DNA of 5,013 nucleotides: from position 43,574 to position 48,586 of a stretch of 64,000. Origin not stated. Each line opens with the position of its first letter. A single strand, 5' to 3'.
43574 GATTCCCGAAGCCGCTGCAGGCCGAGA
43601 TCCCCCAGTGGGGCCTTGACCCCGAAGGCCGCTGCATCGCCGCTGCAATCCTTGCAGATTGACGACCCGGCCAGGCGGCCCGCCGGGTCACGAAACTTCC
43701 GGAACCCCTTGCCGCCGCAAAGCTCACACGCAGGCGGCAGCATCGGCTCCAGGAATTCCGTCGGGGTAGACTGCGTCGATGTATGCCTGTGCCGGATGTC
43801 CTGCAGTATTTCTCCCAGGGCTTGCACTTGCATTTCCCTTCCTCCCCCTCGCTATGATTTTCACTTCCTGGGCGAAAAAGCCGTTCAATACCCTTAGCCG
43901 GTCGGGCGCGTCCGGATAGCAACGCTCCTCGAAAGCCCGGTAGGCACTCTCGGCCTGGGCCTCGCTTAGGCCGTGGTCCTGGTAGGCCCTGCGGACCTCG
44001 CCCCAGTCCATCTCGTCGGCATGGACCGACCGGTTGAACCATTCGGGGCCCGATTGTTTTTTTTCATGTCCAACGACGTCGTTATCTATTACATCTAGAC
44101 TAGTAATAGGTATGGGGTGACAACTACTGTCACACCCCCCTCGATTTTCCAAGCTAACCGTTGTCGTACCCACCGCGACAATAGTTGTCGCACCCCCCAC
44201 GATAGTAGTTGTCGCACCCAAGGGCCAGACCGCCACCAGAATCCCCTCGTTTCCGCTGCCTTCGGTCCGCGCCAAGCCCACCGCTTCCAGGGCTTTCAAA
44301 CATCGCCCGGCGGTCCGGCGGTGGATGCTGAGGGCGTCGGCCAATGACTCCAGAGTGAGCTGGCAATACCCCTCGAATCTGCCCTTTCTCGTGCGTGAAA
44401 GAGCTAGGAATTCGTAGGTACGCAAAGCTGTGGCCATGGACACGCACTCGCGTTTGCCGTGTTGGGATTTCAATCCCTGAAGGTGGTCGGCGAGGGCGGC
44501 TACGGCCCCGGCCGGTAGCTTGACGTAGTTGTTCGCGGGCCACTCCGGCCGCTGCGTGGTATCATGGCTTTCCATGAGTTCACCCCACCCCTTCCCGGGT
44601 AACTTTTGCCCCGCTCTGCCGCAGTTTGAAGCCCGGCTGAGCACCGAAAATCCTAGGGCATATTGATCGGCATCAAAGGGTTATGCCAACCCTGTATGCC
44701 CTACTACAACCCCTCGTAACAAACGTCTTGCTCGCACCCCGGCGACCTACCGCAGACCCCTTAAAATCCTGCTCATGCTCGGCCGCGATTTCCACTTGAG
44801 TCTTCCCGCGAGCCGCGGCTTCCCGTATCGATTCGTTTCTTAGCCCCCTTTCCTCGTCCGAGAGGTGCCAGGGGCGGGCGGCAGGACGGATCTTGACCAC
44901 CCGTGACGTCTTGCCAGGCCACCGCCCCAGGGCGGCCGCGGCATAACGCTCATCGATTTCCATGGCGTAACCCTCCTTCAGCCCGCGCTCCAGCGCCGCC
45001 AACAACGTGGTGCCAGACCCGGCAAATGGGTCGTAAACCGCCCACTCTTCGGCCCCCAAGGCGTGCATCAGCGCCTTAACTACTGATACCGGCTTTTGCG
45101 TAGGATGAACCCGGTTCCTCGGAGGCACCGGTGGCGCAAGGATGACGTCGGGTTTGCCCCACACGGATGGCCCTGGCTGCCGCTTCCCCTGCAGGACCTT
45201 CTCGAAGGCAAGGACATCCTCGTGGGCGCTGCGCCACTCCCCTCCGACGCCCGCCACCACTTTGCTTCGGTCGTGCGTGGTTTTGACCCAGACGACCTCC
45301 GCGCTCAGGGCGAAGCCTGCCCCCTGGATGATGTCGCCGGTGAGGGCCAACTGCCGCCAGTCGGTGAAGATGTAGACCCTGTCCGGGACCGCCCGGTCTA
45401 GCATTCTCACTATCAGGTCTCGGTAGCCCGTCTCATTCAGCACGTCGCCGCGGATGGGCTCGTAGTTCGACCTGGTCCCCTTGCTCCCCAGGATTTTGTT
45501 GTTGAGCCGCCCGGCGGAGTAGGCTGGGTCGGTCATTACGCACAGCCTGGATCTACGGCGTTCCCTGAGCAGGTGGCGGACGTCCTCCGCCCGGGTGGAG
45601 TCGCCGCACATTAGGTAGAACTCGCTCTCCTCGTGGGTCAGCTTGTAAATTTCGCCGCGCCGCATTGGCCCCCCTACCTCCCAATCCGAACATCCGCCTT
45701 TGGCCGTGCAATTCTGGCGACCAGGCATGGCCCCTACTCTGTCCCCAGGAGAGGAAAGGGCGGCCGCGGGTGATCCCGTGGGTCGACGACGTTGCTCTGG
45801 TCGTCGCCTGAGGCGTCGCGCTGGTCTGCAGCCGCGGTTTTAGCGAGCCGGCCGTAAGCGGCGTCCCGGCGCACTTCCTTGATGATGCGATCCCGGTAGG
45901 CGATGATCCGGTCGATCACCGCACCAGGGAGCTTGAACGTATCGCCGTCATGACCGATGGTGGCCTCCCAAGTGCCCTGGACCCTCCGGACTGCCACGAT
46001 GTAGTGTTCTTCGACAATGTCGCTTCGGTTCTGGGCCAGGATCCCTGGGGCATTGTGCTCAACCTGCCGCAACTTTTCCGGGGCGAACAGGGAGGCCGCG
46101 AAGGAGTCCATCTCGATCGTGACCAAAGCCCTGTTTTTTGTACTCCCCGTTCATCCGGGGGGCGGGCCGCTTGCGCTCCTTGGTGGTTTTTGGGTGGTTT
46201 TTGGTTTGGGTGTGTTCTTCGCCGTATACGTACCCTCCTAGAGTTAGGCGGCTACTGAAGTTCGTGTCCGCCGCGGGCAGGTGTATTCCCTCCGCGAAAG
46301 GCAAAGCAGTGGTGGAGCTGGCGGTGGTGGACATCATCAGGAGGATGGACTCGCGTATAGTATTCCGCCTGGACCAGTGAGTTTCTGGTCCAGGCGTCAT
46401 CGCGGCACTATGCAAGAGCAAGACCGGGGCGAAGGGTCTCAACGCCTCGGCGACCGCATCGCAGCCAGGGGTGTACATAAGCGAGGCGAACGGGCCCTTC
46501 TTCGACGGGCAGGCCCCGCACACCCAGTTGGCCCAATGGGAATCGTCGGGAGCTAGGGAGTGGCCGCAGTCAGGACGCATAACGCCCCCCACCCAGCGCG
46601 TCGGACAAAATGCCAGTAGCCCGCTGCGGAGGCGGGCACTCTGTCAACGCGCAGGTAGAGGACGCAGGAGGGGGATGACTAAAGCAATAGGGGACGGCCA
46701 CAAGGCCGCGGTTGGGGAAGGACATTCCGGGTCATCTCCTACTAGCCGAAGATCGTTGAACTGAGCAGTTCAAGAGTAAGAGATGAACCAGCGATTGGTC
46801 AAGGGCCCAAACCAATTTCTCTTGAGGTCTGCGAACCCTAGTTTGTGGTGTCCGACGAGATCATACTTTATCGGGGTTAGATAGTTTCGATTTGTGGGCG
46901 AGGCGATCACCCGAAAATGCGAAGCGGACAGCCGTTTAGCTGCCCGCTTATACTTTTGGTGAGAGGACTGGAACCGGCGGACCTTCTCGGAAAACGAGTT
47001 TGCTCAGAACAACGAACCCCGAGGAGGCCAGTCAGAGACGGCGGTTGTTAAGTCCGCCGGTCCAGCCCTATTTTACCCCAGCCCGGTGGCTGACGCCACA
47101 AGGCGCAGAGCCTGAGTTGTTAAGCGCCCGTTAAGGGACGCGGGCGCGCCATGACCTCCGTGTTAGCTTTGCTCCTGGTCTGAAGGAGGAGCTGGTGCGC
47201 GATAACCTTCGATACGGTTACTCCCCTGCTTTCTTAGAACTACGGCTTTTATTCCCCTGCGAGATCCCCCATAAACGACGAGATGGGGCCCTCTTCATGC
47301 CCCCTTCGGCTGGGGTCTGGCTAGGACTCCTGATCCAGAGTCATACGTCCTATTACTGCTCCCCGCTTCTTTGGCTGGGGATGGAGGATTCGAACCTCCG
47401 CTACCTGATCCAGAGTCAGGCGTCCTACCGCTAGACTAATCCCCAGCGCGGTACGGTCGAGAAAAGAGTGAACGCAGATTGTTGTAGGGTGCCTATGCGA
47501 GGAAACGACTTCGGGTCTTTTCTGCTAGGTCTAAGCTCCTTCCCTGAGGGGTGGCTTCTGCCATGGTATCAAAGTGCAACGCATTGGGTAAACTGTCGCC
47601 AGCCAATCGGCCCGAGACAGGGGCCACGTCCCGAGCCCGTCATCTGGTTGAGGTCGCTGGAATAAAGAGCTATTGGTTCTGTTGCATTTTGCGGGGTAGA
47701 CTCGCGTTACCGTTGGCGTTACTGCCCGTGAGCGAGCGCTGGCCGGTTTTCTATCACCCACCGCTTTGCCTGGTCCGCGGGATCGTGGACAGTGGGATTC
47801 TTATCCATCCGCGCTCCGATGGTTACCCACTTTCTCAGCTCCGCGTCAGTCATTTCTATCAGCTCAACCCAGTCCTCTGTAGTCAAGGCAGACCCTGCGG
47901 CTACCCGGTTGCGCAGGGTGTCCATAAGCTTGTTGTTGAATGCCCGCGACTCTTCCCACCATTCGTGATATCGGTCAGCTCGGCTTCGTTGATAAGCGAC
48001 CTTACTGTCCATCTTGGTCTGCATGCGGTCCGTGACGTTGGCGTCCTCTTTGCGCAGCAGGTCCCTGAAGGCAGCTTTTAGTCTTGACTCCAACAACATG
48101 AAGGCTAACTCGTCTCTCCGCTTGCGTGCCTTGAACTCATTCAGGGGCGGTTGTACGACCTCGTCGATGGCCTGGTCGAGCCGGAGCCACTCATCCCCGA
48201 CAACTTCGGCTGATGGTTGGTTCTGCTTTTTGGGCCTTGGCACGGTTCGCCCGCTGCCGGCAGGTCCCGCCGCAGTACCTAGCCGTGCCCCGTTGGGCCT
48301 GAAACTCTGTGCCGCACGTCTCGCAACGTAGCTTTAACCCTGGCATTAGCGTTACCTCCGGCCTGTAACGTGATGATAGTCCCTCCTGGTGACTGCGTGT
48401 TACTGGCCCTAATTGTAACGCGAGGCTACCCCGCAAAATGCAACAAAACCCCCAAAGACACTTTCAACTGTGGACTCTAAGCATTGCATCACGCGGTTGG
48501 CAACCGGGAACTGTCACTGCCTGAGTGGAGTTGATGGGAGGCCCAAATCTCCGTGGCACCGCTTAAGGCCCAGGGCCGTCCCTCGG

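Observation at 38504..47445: Compact integrase-less replication and anti-defence operon abutting tRNA-Gln: candidate cryptic replicon or satellite-like element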

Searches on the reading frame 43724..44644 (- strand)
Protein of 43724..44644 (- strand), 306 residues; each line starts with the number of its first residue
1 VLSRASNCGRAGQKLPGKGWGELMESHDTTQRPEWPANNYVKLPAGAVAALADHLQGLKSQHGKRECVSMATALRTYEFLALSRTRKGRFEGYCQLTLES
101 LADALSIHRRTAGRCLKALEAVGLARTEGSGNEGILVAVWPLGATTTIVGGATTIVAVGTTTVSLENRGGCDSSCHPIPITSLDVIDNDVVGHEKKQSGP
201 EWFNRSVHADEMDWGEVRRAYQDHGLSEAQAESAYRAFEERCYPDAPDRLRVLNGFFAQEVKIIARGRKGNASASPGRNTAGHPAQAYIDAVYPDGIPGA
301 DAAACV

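Call 6: search_protein_families(library=pfam, proteins=[window:43724-44644:-], max_evalue=0.01)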
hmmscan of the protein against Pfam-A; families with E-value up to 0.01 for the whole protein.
window:43724-44644:- (306 aa): 4 families
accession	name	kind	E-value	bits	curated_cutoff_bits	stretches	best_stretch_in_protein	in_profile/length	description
PF13545.12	HTH_Crp_2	-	0.0019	18.6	27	1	82-129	10-56/70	Crp-like helix-turn-helix domain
PF25213.1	HVO_A0261_N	-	0.0038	17.5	35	1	78-130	5-59/86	HVO_A0261 N-terminal domain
PF21248.3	SoFic-like_C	-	0.0055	17.3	27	1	93-136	30-71/76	Protein adenylyltransferase SoFic-like, C-terminal domain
PF08279.18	HTH_11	-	0.0087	16.4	25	0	96-125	16-44/55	HTH domain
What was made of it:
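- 43724..44644 (-): Putative replication initiator (weak wHTH at aa 78-136), an ORFan, with the origin inside its coding sequence. Sub-threshold HTH Pfam hits (call 6).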

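Call 16: search_protein_families(library=phrogs, proteins=[window:43724-44644:-], max_evalue=0.001)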
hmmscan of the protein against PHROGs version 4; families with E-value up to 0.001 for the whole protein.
window:43724-44644:- (306 aa): 0 families

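Call 26: find_related_loci(query=window:43724-44644:-, collection=viral_contigs, flank=10000)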
Query window:43724-44644:- (306 aa) in viral_contigs; peptide patterns used: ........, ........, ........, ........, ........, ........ (x = any residue, [..] = any of these).
10 stretches matched a pattern, but none encodes a relative of the query by tblastn (E <= 1e-3).

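Call 35: find_homologous_proteins(query=window:43724-44644:-, max_evalue=0.001)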
Query window:43724-44644:- (306 aa): 1 proteins with E <= 0.001 among 8000 candidates.
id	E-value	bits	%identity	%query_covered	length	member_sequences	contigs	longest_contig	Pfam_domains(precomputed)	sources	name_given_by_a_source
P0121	1.1e-205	700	100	100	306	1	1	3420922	-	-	-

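Call 36: find_encoding_contigs(protein=P0121, flank=10000, max_places=3)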
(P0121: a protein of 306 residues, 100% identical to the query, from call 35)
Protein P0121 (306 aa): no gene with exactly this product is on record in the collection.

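Call 42: search_protein_families(library=padloc, proteins=[window:43724-44644:-], max_evalue=0.01)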
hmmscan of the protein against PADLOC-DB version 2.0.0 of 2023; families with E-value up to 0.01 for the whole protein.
window:43724-44644:- (306 aa): 0 families

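Call 43: search_protein_families(library=ncbifam, proteins=[window:43724-44644:-], max_evalue=0.01)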
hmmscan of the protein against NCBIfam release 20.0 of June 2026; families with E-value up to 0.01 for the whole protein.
window:43724-44644:- (306 aa): 0 families

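Call 81: search_protein_representatives(protein=window:43724-44644:-)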
Query: 306 residues. Proteins with E-value up to 0.001 (for the whole library): 1; up to 1e-10: 1; up to 1e-30: 1. The best 1 are listed.
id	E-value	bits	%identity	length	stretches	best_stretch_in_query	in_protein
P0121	3.5e-206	699.9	100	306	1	1-306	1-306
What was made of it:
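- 43724..44644 (-): No homologue among 5.8 billion clustered proteins or 1.84 billion representatives except itself (calls 35, 81).
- Closest known: Lambda O-P and Bacillus phage SPP1 G38P-G39P-G40P replication modules. Different: The initiator has no detectable sequence similarity to any known initiator family or to any other protein (calls 6, 16, 35, 81).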

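Call 92: search_dna_similar(query=window:43724-44644:-, collection=phages, mode=protein, max_rows=10, max_evalue=0.01)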
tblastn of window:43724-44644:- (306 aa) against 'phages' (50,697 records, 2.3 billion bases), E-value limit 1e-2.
No match.

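Call 97: search_dna_similar(query=window:43724-44644:-, collection=plasmids, mode=protein, max_rows=8, max_evalue=0.01)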
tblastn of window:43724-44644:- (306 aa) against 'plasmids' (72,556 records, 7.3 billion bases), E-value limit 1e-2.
No match.
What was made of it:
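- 43724..44644 (-): None in the phage or plasmid collections (calls 92, 97).
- Tried and rejected: Initiator against phage and plasmid collections: no match (calls 92, 97).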

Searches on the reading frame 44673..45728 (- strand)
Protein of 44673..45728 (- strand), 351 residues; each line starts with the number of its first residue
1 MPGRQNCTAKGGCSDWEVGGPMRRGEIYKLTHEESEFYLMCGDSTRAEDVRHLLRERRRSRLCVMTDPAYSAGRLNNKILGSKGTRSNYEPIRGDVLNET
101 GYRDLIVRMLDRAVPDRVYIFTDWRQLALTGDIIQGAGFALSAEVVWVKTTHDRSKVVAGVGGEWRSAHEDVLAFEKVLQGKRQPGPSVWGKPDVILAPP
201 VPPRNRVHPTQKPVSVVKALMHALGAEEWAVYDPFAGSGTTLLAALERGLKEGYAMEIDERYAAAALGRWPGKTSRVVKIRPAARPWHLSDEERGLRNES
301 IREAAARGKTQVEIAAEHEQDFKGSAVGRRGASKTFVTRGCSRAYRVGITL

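Call 6: search_protein_families(library=pfam, proteins=[window:44673-45728:-], max_evalue=0.01)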
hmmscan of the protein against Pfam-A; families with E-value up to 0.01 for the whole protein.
window:44673-45728:- (351 aa): 1 family
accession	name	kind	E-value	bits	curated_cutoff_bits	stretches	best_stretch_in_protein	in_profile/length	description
PF01555.25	N6_N4_Mtase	-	4e-11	43.7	26.7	1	188-266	159-219/221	DNA methylase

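Call 16: search_protein_families(library=phrogs, proteins=[window:44673-45728:-], max_evalue=0.001)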
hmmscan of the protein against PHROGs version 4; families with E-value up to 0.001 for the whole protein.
window:44673-45728:- (351 aa): 8 families
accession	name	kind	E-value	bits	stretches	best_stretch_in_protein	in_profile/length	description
phrog_498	-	other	2.8e-31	109.7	1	23-277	191-427/633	DNA methyltransferase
phrog_67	-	other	2.2e-22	80.9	1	63-269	145-342/743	DNA methyltransferase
phrog_3008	-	other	7.2e-11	42.8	1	201-274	143-215/244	DNA methyltransferase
phrog_18293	-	other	5.1e-08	33.9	1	193-269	31-106/119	methyltransferase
phrog_18146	-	other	1.1e-05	25.6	1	213-259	54-100/452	DNA methyltransferase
phrog_23148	-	unknown function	1.3e-05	26.3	1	206-267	83-143/165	-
phrog_23085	-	unknown function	1.6e-05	25.6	1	208-270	44-105/138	-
phrog_6952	-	other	0.00024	22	1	206-251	112-157/181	DNA methyltransferase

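Call 42: search_protein_families(library=padloc, proteins=[window:44673-45728:-], max_evalue=0.01)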
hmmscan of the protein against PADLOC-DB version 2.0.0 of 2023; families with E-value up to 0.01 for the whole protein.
window:44673-45728:- (351 aa): 34 families (the best 25 are shown)
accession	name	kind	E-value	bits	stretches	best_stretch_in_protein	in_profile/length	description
PDLC03229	MTase_II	-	4.1e-19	66.7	1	36-275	176-405/436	Type II methyltransferase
PDLC03371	MTase_II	-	8.4e-16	56.3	1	118-269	91-251/260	Type II methyltransferase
PDLC03308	MTase_II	-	1.9e-15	54.8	1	63-248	192-373/419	Type II methyltransferase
PDLC03228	MTase_II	-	2.8e-14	51.5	1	107-272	59-207/227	Type II methyltransferase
PDLC03299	MTase_II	-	3.7e-12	44.3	1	204-269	192-256/296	Type II methyltransferase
PDLC03321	MTase_II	-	6.8e-12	43.1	1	119-250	103-223/245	Type II methyltransferase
PDLC03241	MTase_II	-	2.7e-08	31.2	1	205-267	369-430/447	Type II methyltransferase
PDLC03320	MTase_II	-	3.2e-08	31.1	1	208-269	213-273/289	Type II methyltransferase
PDLC03216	MTase_II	-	4.2e-08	30.6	1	205-269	191-254/364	Type II methyltransferase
PDLC03738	oMTase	-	6.5e-07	26.4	1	205-269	201-264/376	orphan methyltransferase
PDLC03350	MTase_II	-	1.1e-06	26.2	1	207-266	233-291/312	Type II methyltransferase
PDLC03387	MTase_II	-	2.3e-06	25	1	207-273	213-278/289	Type II methyltransferase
PDLC03379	MTase_II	-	3.1e-06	25.3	1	205-247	177-219/267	Type II methyltransferase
PDLC03339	MTase_II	-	9.5e-06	22.6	1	205-246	206-248/399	Type II methyltransferase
PDLC03265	MTase_II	-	9.7e-06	23.2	1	194-261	253-319/333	Type II methyltransferase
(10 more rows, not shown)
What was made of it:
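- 44673..45728 (-): Orphan beta-class N6/N4 DNA methyltransferase (DPAY and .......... motifs). No restriction partner nearby. Pfam N6_N4_Mtase 4e-11, PHROG 498 2.8e-31, PADLOC type II MTase models (calls 6, 16, 42).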

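Call 43: search_protein_families(library=ncbifam, proteins=[window:44673-45728:-], max_evalue=0.01)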
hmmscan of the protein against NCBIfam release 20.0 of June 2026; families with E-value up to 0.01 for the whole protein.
window:44673-45728:- (351 aa): 3 families
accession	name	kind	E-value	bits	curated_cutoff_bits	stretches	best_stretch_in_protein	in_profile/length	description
NF010253.0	PRK13699.1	subfamily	1.8e-10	40.9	244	1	121-270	71-205/226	DNA methyltransferase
NF050803.1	DnaMtaseCcrMCaul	equivalog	6.3e-09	35.2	830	1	205-269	183-246/350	adenine-specific DNA-methyltransferase CcrM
NF008572.0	PRK11524.1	equivalog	2.4e-06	26.9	292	1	207-269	194-255/294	adenine-specific DNA-methyltransferase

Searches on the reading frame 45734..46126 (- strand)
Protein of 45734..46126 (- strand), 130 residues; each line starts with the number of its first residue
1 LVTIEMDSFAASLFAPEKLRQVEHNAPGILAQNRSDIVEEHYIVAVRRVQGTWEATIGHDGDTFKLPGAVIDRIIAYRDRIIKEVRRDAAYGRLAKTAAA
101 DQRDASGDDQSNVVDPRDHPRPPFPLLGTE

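Call 6: search_protein_families(library=pfam, proteins=[window:45734-46126:-], max_evalue=0.01)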
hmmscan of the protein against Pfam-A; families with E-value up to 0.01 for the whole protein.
window:45734-46126:- (130 aa): 0 families

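Call 16: search_protein_families(library=phrogs, proteins=[window:45734-46126:-], max_evalue=0.001)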
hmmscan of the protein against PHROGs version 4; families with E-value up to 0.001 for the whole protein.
window:45734-46126:- (130 aa): 0 families

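Call 42: search_protein_families(library=padloc, proteins=[window:45734-46126:-], max_evalue=0.01)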
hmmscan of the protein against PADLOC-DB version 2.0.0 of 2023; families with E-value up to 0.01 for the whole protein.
window:45734-46126:- (130 aa): 0 families

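Call 43: search_protein_families(library=ncbifam, proteins=[window:45734-46126:-], max_evalue=0.01)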
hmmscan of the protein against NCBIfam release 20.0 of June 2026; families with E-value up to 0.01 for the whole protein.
window:45734-46126:- (130 aa): 0 families

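Call 56: search_protein_families(library=pfam, proteins=[window:45734-46126:-], max_evalue=1)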
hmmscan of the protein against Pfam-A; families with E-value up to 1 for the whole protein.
window:45734-46126:- (130 aa): 0 families

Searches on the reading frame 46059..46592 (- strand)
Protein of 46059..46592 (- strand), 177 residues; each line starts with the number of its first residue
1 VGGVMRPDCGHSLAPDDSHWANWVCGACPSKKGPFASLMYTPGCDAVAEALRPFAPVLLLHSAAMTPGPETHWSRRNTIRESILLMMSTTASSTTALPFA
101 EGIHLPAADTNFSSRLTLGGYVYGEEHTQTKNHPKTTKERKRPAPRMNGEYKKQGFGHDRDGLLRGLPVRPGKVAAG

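Call 6: search_protein_families(library=pfam, proteins=[window:46059-46592:-], max_evalue=0.01)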
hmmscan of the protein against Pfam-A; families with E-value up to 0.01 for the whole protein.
window:46059-46592:- (177 aa): 0 families

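Call 10: search_protein_families(library=pfam, proteins=[window:46059-46592:-], max_evalue=0.001)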
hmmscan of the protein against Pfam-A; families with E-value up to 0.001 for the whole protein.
window:46059-46592:- (177 aa): 0 families

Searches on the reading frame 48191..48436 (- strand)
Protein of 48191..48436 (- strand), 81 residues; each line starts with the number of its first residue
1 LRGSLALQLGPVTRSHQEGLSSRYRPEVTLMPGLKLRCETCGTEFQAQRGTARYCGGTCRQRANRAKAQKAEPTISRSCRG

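Call 16: search_protein_families(library=phrogs, proteins=[window:48191-48436:-], max_evalue=0.001)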
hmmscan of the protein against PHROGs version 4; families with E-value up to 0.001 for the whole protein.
window:48191-48436:- (81 aa): 6 families
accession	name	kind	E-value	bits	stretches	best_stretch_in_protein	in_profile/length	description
phrog_6975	-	unknown function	7.3e-10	40.3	1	35-71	13-49/149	-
phrog_1333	-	unknown function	4.6e-06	27.8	1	26-77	91-142/166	-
phrog_1271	-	DNA, RNA and nucleotide metabolism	4.6e-05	24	1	32-67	209-246/361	HNH endonuclease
phrog_8660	-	DNA, RNA and nucleotide metabolism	0.00024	22.2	1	23-67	4-45/196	HNH endonuclease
phrog_2862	-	unknown function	0.00037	21.8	1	34-70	1-37/118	-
phrog_15471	-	DNA, RNA and nucleotide metabolism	0.00075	20.4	1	37-68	104-136/183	HNH endonuclease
